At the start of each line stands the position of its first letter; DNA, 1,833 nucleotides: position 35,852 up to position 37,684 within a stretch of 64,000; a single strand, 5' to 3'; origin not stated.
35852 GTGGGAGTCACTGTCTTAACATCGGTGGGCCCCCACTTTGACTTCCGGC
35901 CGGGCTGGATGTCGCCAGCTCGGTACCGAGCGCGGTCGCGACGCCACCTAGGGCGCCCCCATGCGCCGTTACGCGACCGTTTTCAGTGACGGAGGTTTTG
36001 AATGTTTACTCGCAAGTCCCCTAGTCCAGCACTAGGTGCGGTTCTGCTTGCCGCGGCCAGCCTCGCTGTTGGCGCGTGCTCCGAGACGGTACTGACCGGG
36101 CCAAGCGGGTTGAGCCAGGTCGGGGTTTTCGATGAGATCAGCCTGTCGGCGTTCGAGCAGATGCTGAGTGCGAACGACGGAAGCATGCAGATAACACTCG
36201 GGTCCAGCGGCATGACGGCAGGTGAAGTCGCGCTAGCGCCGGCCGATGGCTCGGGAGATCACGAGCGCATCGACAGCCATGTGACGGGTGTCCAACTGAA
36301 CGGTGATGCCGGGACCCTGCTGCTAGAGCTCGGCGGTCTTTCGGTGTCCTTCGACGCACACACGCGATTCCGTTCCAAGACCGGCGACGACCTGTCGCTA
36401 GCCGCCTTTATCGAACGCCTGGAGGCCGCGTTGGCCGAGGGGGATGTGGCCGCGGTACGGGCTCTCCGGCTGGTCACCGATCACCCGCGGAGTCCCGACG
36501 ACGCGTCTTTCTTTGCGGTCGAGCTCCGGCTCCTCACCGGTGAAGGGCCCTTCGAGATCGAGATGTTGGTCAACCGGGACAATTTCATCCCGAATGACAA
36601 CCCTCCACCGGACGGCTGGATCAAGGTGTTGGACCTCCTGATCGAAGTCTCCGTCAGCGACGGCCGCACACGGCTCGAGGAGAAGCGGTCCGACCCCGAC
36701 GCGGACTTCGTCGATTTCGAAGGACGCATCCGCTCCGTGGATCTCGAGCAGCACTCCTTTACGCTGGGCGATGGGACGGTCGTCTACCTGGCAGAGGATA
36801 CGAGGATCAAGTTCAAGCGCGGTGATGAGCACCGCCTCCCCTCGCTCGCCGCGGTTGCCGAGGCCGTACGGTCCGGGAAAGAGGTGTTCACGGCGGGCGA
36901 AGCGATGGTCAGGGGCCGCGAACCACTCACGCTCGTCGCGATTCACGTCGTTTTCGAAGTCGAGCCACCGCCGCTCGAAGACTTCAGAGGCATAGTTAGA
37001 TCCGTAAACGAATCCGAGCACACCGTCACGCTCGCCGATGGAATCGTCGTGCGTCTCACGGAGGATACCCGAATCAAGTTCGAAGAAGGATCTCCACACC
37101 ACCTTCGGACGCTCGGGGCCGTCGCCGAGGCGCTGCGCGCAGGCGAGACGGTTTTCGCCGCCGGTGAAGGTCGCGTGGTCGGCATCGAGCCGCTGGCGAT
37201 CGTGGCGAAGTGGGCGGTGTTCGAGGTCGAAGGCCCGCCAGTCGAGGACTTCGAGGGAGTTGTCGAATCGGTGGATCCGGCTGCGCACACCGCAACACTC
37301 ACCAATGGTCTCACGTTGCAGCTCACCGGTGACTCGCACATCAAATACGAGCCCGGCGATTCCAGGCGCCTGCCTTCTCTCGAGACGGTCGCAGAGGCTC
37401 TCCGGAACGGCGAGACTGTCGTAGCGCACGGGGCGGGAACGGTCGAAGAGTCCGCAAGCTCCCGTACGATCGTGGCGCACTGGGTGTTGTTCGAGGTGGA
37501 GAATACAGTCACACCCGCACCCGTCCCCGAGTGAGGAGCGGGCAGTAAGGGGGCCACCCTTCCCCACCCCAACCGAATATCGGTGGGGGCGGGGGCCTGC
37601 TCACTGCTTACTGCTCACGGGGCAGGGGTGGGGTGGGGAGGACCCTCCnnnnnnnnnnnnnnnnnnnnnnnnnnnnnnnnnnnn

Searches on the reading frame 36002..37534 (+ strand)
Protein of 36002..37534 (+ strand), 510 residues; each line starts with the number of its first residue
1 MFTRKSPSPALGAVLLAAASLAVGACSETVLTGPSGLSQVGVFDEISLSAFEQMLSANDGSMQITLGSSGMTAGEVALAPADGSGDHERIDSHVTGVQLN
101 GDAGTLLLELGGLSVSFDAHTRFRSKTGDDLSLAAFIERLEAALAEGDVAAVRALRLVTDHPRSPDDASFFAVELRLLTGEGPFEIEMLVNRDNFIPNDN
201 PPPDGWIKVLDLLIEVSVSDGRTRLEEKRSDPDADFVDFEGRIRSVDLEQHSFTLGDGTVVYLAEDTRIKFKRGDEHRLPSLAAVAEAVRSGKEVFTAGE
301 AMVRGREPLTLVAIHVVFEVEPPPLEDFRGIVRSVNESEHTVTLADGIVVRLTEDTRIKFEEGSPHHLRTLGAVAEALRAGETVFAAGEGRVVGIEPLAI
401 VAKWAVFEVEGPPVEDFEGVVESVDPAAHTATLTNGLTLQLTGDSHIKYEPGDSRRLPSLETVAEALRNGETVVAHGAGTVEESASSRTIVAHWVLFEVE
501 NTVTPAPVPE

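Call 12: search_protein_families(library=pfam, proteins=[window:36002-37534:+], max_evalue=0.01)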
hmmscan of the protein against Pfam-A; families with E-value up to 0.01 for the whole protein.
window:36002-37534:+ (510 aa): 4 families
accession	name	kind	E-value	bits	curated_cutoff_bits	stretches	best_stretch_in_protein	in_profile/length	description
PF18914.6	DUF5666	-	3.1e-10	40.6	27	0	108-156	12-48/60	Domain of unknown function (DUF5666)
PF07076.17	DUF1344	-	4.7e-07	29.9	23.1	0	237-261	2-26/60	Protein of unknown function (DUF1344)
PF04773.18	FecR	-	2.1e-06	28.5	24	0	336-363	7-35/97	FecR protein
PF11604.15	CusF_Ec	-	0.0018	18.5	27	0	417-435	4-22/72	Copper binding periplasmic protein CusF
